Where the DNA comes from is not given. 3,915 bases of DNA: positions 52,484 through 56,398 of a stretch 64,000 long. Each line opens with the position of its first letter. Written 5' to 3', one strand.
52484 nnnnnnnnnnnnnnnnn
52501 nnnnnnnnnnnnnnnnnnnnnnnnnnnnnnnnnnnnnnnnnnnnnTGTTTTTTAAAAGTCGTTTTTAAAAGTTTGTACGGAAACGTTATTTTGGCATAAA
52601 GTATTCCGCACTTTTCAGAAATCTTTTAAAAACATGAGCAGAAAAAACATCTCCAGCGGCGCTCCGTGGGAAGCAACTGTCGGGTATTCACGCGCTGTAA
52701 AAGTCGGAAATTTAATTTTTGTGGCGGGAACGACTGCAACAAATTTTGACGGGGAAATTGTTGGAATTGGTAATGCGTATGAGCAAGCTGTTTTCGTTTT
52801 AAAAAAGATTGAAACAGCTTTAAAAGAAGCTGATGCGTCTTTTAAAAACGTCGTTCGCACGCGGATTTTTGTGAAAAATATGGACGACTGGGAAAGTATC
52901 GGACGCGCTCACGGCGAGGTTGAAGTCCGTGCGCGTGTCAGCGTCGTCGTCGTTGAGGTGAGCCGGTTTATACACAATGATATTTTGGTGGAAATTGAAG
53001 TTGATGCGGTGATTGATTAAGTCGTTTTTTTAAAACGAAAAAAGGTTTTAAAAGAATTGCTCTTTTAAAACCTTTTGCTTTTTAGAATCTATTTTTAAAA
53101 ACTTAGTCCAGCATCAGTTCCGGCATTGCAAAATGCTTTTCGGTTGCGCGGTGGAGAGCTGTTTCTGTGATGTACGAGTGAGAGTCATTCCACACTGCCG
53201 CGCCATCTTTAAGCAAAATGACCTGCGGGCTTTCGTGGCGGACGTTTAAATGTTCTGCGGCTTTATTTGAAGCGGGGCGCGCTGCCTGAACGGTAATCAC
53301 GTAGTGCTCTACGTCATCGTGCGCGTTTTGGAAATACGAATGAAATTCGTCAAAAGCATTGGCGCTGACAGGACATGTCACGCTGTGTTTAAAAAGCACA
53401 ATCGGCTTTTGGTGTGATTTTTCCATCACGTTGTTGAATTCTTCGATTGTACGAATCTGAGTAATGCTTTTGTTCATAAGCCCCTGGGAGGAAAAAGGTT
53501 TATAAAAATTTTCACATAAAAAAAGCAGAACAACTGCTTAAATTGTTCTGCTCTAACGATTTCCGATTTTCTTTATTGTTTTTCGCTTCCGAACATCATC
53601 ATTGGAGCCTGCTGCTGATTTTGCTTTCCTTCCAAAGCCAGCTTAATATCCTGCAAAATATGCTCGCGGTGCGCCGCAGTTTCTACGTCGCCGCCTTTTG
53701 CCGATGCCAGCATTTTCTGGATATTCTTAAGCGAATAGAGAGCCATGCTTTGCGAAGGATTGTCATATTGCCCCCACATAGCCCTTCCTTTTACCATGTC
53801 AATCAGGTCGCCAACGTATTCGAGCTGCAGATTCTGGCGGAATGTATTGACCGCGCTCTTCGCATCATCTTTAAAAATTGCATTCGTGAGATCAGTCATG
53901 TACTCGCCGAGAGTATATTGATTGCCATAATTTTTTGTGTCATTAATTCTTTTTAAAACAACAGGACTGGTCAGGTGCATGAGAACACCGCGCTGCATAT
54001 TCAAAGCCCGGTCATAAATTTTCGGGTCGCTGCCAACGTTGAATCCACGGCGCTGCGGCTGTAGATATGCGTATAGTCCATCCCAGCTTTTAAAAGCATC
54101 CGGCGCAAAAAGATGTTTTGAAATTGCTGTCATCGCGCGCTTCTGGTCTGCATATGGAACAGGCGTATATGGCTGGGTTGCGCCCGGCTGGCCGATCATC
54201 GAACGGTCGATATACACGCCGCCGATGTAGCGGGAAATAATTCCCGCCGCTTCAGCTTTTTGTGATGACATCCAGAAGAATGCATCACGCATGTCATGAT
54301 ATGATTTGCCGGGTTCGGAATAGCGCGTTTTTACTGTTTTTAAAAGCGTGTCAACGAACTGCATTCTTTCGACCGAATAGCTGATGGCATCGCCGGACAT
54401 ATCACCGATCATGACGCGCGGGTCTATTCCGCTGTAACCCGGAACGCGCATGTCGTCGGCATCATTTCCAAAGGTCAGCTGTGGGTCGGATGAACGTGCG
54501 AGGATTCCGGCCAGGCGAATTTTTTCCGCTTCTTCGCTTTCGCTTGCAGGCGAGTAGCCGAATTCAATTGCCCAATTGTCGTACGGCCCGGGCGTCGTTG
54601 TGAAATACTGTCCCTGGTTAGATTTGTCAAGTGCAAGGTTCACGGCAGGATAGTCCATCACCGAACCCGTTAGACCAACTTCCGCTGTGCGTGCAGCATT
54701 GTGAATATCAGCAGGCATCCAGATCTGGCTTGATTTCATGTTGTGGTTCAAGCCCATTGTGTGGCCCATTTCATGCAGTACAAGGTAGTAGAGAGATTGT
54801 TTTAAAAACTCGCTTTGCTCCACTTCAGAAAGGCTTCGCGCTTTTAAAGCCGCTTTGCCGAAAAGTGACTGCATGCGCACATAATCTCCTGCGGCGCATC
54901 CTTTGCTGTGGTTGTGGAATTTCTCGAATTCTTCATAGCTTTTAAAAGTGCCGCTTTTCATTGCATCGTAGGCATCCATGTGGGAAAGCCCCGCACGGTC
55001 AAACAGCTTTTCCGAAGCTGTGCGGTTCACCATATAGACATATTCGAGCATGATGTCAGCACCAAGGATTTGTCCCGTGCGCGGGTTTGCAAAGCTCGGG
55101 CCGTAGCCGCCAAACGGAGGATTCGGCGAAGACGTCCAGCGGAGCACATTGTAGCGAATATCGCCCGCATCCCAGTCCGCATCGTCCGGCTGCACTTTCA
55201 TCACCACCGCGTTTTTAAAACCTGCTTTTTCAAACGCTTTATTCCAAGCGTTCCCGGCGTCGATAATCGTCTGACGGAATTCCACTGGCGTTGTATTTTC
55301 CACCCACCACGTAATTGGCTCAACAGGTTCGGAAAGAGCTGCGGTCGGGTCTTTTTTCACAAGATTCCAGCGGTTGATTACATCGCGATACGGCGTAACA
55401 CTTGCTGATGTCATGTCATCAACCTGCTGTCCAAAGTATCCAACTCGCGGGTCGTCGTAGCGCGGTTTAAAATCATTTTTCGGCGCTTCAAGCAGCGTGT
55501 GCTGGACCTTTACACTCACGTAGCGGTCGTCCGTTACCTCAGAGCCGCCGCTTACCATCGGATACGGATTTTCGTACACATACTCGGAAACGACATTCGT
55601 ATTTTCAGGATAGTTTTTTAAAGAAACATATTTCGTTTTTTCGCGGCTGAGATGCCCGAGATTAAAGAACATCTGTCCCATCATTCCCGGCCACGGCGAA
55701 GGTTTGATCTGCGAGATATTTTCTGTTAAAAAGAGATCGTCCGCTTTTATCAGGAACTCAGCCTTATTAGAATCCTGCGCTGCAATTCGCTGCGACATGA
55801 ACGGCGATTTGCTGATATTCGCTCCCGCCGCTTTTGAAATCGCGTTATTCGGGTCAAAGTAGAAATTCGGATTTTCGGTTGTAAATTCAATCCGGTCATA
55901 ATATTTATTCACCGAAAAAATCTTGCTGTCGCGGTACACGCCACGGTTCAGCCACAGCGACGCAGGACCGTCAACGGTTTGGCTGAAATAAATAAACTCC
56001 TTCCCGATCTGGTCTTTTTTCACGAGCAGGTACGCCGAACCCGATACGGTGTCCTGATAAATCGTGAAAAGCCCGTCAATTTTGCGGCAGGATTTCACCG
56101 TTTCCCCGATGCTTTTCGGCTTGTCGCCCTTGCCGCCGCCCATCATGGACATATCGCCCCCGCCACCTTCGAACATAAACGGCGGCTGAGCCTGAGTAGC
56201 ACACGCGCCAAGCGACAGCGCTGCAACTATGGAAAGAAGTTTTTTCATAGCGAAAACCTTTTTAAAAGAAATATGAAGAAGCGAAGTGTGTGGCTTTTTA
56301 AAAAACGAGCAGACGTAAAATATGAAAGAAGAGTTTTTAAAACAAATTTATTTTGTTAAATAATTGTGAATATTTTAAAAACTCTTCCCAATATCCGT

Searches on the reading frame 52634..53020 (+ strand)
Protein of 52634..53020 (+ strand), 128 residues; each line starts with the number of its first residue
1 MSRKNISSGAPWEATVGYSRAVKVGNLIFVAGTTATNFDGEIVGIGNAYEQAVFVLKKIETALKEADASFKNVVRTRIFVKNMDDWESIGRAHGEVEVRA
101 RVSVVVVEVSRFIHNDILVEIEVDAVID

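Call 56: search_protein_families(library=pfam, proteins=[window:52634-53020:+], max_evalue=0.001)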
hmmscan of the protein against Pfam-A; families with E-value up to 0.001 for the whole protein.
window:52634-53020:+ (128 aa): 1 family
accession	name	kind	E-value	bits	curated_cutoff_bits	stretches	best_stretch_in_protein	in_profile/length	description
PF01042.26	Ribonuc_L-PSP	-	1.4e-23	83.6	27.3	1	13-127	6-121/121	Endoribonuclease L-PSP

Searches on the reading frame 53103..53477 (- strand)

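Call 56: search_protein_families(library=pfam, proteins=[window:53103-53477:-], max_evalue=0.001)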
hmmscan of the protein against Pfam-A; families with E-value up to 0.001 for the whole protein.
window:53103-53477:- (124 aa): 1 family
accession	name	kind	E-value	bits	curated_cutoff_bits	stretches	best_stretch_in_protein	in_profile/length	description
PF11009.14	BrxC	-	3e-34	117.4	24.2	1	7-108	2-102/102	Monothiol bacilliredoxin BrxC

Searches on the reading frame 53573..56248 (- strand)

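Call 56: search_protein_families(library=pfam, proteins=[window:53573-56248:-], max_evalue=0.001)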
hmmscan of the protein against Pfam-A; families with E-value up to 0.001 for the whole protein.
window:53573-56248:- (891 aa): 3 families
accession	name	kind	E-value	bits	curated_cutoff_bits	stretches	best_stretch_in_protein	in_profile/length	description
PF16313.11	DUF4953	-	3.2e-73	247.1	24.2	1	477-796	4-314/316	Met-zincin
PF17148.9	DUF5117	-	3.4e-20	73.1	27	1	131-299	32-189/189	Domain of unknown function (DUF5117)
PF00413.30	Peptidase_M10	-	0.00013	22.3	24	1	448-513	70-135/159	Matrixin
